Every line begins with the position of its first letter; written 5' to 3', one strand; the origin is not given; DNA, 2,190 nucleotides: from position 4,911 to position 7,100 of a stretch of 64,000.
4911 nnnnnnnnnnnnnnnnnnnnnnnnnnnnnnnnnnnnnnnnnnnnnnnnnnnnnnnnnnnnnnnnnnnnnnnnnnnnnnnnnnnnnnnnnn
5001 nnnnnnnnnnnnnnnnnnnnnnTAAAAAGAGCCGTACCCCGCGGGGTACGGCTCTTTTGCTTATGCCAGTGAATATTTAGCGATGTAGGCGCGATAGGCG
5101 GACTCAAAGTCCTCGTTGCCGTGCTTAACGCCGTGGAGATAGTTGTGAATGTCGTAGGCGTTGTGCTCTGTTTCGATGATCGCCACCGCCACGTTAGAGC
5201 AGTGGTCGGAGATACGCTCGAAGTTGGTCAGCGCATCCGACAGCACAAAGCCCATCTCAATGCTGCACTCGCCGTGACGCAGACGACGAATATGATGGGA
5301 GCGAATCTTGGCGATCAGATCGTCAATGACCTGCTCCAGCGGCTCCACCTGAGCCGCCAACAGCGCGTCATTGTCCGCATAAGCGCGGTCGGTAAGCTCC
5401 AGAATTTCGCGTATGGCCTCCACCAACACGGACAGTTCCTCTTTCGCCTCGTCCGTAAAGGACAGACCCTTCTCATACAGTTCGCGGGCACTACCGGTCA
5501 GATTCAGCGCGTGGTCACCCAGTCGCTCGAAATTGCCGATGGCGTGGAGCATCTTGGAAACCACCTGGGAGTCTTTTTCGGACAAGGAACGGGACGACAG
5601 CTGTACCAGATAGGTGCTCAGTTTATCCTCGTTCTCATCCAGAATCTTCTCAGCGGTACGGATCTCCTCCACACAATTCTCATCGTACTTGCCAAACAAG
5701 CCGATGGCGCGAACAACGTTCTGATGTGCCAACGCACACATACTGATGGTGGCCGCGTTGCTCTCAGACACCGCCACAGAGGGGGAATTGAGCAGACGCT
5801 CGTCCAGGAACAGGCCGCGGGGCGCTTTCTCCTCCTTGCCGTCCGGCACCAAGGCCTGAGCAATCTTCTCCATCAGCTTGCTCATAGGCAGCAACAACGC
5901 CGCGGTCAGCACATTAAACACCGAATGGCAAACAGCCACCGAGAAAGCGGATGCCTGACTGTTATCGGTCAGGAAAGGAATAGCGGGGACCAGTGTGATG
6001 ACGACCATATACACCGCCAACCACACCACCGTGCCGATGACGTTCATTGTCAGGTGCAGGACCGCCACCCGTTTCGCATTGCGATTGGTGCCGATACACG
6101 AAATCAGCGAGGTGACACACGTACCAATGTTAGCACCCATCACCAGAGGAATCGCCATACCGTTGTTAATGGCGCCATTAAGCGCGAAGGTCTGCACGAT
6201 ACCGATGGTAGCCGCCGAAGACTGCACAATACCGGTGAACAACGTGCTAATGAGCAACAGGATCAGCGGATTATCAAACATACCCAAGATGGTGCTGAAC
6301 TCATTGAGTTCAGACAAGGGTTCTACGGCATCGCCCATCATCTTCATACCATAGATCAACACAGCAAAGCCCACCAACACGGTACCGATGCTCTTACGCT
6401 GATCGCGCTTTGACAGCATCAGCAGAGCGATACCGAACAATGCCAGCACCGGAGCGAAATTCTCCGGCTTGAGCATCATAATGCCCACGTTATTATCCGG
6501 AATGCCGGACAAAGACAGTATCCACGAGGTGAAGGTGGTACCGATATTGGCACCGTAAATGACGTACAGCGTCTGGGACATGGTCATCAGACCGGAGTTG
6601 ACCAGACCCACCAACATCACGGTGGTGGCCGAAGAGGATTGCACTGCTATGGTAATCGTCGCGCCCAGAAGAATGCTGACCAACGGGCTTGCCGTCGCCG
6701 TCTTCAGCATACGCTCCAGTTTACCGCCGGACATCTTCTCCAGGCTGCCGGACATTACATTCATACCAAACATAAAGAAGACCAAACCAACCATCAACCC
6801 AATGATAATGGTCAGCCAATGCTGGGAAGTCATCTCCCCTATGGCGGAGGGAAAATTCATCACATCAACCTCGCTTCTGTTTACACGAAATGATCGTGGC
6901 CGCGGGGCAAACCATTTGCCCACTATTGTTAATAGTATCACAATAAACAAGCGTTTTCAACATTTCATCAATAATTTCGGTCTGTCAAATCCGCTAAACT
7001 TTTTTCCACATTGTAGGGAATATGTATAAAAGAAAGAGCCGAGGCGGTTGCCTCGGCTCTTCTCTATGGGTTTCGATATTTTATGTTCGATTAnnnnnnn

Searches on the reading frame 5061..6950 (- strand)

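Call 36: search_protein_families(library=pfam, proteins=[window:5061-6950:-], max_evalue=0.00001)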
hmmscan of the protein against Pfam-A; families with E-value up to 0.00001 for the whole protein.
window:5061-6950:- (629 aa): 2 families
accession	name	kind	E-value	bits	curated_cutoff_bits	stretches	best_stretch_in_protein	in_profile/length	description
PF02690.20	Na_Pi_cotrans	-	1.3e-56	190.9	29.1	2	58-206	1-136/137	Na+/Pi-cotransporter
PF01895.24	PhoU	-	8.1e-23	81.1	23.5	2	510-588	5-86/89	PhoU domain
